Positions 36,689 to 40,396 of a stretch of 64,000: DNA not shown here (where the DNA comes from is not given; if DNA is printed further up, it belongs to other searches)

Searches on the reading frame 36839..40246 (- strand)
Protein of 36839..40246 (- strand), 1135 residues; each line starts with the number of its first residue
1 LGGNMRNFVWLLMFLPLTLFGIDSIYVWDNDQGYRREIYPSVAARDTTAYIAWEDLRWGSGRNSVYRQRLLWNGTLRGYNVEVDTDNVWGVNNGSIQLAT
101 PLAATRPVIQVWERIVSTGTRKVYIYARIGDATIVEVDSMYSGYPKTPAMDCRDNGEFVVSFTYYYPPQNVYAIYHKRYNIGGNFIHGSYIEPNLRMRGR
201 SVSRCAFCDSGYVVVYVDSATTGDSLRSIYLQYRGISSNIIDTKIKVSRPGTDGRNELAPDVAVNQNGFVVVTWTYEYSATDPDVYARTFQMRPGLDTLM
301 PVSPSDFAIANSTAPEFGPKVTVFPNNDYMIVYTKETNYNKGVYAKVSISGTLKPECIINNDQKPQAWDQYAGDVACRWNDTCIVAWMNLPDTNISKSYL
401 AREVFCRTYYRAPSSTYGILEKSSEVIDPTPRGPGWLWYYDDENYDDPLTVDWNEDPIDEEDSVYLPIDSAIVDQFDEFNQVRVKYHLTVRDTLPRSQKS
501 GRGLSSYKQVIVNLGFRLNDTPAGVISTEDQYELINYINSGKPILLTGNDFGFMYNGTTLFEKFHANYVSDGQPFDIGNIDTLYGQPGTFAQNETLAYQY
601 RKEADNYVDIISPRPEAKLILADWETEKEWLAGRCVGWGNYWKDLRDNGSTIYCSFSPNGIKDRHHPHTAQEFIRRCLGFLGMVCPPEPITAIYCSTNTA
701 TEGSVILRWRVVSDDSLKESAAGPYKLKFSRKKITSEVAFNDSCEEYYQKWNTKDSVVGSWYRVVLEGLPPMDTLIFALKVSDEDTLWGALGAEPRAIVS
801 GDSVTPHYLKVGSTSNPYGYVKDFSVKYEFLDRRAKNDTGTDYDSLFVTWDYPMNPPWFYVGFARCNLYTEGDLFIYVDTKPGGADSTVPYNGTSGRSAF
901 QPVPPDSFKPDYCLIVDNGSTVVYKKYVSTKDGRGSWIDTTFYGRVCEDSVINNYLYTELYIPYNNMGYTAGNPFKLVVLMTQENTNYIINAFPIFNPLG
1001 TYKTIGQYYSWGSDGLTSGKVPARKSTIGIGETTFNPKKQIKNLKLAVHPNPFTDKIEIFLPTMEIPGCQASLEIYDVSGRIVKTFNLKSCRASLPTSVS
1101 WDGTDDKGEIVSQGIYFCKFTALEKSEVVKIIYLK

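Call 3: search_protein_families(library=pfam, proteins=[window:36839-40246:-], max_evalue=0.01)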
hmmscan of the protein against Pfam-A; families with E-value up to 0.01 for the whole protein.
window:36839-40246:- (1135 aa): 2 families
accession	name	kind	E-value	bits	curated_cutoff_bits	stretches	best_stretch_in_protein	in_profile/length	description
PF13860.13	FlgD_ig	-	2.3e-06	27.9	27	1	1070-1122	24-75/79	FlgD Ig-like domain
PF18962.6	Por_Secre_tail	-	3.1e-05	24.6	27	1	1048-1132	1-74/75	Secretion system C-terminal sorting domain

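Call 10: search_protein_families(library=ncbifam, proteins=[window:36839-40246:-], max_evalue=0.01)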
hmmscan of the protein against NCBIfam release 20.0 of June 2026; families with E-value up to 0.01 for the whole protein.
window:36839-40246:- (1135 aa): 7 families
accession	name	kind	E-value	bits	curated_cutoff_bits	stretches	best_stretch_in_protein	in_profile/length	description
NF033707.1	T9SS_sortase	equivalog_domain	2.2e-08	32.2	420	1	1038-1122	991-1077/1095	type IX secretion system sortase PorU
NF053608.1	Lsa66_OmpA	equivalog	8e-06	24.5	700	1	1074-1126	182-232/581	fibronectin-binding adhesin Lsa66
TIGR04183.1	Por_Secre_tail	domain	1.3e-05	25.1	23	1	1048-1132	1-70/72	T9SS type A sorting domain-containing protein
NF005176.1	PRK06655.1-1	equivalog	6.3e-05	23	230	1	1071-1127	99-154/197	flagellar hook assembly protein FlgD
NF009452.0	PRK12812.1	equivalog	0.0001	21.6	258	1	1071-1125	154-209/289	flagellar basal body rod modification protein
NF009276.0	PRK12633.1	equivalog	0.00017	21.4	383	1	1070-1124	130-183/234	flagellar basal body rod modification protein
NF009277.0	PRK12634.1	equivalog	0.0055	16.8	333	0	1072-1118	125-170/221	flagellar basal body rod modification protein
